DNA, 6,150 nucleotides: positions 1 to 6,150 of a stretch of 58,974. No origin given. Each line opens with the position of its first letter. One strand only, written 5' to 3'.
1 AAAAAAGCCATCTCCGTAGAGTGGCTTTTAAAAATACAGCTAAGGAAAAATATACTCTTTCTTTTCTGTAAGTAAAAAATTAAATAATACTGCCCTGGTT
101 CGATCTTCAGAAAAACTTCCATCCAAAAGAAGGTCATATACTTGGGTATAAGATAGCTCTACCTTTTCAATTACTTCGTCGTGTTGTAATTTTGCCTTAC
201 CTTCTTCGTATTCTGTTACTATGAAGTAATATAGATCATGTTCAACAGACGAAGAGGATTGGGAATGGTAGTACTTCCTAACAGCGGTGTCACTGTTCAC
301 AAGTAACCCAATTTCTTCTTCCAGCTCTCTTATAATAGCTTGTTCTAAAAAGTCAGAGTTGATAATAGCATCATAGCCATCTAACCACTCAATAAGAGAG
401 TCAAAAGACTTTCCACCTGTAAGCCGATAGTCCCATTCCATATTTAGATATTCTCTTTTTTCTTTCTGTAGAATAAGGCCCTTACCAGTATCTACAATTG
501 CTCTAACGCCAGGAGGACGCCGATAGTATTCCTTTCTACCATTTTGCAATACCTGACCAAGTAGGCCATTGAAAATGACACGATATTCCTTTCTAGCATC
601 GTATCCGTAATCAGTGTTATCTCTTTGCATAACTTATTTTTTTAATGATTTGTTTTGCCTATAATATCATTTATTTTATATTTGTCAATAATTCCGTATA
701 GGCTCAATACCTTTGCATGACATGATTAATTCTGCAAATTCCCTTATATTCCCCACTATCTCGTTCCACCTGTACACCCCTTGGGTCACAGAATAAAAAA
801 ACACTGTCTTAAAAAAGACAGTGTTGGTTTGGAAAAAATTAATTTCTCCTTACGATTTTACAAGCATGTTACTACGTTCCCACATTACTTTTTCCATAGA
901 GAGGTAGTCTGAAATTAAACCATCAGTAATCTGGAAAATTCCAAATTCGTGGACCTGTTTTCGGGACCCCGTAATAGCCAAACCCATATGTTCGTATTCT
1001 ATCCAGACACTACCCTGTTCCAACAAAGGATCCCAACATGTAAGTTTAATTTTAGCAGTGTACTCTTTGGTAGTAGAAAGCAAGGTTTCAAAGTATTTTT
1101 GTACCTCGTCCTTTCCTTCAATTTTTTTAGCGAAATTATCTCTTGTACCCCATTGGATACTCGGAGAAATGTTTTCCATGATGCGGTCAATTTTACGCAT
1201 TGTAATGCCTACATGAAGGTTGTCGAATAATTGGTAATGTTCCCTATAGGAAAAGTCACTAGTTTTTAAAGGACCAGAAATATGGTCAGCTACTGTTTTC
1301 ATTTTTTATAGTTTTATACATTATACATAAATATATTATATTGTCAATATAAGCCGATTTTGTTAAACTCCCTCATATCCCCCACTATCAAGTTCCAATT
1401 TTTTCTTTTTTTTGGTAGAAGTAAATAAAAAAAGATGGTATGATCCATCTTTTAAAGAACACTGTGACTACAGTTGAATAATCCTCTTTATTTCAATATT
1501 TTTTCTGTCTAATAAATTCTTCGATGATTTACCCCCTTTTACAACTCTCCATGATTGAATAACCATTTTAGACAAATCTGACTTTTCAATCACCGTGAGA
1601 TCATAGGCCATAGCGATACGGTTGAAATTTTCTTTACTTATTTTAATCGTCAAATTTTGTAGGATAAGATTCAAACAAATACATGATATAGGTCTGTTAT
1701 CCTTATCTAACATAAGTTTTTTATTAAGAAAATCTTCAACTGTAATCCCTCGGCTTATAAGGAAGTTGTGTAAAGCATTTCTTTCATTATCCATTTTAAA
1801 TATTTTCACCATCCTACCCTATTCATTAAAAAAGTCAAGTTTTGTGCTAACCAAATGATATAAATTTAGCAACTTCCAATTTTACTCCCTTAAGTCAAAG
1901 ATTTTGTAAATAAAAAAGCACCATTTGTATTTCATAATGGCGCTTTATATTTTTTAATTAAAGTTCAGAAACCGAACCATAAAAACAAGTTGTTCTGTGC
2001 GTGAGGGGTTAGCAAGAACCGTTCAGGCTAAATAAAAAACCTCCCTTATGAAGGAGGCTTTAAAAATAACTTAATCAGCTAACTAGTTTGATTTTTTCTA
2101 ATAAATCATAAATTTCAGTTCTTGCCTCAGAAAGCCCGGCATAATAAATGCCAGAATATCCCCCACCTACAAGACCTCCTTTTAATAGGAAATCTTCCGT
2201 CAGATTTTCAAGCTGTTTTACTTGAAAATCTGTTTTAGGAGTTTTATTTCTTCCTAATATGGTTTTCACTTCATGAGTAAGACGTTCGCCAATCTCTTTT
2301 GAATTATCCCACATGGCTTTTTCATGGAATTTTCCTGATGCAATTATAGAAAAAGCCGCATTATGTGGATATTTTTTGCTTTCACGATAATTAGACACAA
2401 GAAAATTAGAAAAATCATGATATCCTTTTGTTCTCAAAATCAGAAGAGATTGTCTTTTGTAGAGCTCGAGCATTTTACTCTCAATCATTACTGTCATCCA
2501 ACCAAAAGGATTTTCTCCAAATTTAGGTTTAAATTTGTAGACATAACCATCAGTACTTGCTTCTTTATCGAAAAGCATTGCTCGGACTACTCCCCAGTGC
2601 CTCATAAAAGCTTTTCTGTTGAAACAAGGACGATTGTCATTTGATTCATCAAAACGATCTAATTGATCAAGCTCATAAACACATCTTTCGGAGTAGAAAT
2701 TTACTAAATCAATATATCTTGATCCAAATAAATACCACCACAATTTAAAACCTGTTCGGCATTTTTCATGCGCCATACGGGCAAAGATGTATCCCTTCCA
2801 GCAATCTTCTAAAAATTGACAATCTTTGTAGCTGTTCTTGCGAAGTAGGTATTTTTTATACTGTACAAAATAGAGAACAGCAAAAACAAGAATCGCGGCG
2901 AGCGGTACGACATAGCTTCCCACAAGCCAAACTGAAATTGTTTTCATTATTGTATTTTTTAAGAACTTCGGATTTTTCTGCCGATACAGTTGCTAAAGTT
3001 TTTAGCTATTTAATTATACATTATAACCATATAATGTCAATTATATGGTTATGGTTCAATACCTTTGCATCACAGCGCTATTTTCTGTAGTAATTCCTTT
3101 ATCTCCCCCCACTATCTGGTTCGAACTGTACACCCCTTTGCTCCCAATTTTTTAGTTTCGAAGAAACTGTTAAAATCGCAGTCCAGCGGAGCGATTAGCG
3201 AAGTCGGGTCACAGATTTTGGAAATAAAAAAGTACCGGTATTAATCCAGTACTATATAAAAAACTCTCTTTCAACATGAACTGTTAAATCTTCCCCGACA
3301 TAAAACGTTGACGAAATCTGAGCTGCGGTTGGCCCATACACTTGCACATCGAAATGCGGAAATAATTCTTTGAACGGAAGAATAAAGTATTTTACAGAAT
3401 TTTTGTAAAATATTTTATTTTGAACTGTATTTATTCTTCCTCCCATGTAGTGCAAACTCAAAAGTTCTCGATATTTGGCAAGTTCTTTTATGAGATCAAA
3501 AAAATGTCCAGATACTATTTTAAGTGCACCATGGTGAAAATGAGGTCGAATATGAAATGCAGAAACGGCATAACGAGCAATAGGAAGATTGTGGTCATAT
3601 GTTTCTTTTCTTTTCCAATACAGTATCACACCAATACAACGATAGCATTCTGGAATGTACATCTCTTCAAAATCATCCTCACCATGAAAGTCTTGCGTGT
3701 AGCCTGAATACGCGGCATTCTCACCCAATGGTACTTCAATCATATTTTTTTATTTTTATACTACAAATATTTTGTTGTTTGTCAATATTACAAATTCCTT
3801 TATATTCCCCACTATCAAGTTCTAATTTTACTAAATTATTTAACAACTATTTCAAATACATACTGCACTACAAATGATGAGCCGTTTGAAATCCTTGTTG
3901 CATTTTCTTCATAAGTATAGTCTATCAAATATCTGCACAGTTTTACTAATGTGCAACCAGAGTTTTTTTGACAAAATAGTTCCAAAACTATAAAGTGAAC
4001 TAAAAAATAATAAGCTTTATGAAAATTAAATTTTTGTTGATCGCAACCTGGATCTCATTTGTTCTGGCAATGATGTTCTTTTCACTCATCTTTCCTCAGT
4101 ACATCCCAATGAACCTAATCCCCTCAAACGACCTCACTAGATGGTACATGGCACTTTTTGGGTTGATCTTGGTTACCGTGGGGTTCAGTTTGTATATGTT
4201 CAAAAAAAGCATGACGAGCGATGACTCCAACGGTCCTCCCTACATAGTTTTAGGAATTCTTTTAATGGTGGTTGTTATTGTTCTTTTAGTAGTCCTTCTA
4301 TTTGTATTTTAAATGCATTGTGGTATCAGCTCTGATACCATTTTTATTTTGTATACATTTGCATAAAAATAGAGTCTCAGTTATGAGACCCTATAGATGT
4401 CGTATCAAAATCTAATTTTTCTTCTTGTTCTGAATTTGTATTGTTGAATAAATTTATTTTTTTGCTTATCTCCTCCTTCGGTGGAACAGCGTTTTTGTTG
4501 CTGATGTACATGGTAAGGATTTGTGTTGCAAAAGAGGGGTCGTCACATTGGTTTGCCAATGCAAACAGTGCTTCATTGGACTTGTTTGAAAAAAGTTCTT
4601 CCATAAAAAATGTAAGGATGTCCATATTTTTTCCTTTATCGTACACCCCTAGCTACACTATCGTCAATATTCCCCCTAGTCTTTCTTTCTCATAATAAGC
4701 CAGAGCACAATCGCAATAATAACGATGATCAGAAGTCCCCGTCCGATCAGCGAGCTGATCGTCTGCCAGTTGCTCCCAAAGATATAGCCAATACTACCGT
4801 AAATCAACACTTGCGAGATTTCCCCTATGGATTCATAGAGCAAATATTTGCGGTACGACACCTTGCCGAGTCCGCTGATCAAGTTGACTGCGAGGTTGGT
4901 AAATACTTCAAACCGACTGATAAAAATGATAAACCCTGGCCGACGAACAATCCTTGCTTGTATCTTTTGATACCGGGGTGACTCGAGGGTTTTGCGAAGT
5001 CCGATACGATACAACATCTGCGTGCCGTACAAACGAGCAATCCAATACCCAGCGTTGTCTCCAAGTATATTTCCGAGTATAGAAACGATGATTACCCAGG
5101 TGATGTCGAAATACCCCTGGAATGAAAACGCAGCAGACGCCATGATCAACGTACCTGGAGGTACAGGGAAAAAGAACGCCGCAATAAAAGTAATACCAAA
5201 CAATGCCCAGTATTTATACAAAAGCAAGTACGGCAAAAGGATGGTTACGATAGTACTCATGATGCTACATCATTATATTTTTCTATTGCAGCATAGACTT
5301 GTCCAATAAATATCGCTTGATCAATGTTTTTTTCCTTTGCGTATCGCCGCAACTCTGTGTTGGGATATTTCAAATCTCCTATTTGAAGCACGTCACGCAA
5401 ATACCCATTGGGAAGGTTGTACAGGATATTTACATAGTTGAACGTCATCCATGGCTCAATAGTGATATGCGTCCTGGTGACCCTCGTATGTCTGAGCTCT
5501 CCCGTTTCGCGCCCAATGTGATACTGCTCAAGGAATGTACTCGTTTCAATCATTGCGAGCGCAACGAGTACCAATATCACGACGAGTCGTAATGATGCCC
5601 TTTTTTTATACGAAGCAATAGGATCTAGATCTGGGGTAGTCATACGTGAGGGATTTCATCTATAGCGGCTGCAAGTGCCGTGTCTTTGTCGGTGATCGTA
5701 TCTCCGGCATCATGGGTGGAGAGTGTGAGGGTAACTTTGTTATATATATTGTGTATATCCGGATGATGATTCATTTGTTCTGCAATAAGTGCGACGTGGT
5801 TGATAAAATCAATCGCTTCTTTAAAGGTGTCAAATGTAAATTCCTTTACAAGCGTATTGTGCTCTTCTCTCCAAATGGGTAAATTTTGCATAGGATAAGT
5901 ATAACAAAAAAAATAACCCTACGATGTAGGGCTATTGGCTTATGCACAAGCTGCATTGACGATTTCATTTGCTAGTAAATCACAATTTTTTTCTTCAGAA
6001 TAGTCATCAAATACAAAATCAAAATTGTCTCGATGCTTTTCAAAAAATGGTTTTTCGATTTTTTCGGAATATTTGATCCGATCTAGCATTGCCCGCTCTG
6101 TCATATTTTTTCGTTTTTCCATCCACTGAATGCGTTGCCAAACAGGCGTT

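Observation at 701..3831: Conserved intergenic module repeated between the genes of an orphan gene array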

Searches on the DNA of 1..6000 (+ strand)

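Call 8: search_rna_families(source=window, start=1, end=6000, threshold=evalue, max_evalue=1)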
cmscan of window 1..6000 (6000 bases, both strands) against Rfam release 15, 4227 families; matches with E-value up to 1: 2.
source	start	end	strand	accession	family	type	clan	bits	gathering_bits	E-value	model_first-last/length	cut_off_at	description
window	2030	2098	-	RF01859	Phe_leader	Cis-reg; leader;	-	24.3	55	0.99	1-125/125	no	Phenylalanine leader peptide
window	2002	2222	-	RF01412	BsrG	Gene; sRNA;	-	20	55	0.15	1-259/259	no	BsrG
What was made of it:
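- On Cis-regulatory RNA, riboswitch or tRNA-like RNA: Rfam at E<=1 gives only two sub-threshold hits unrelated to the modules (call 8).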

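Call 87: search_dna_similar(query=window:1-4000:+, collection=phages, mode=distant, max_evalue=0.001)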
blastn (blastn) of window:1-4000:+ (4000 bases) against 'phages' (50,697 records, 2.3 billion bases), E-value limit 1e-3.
No match.
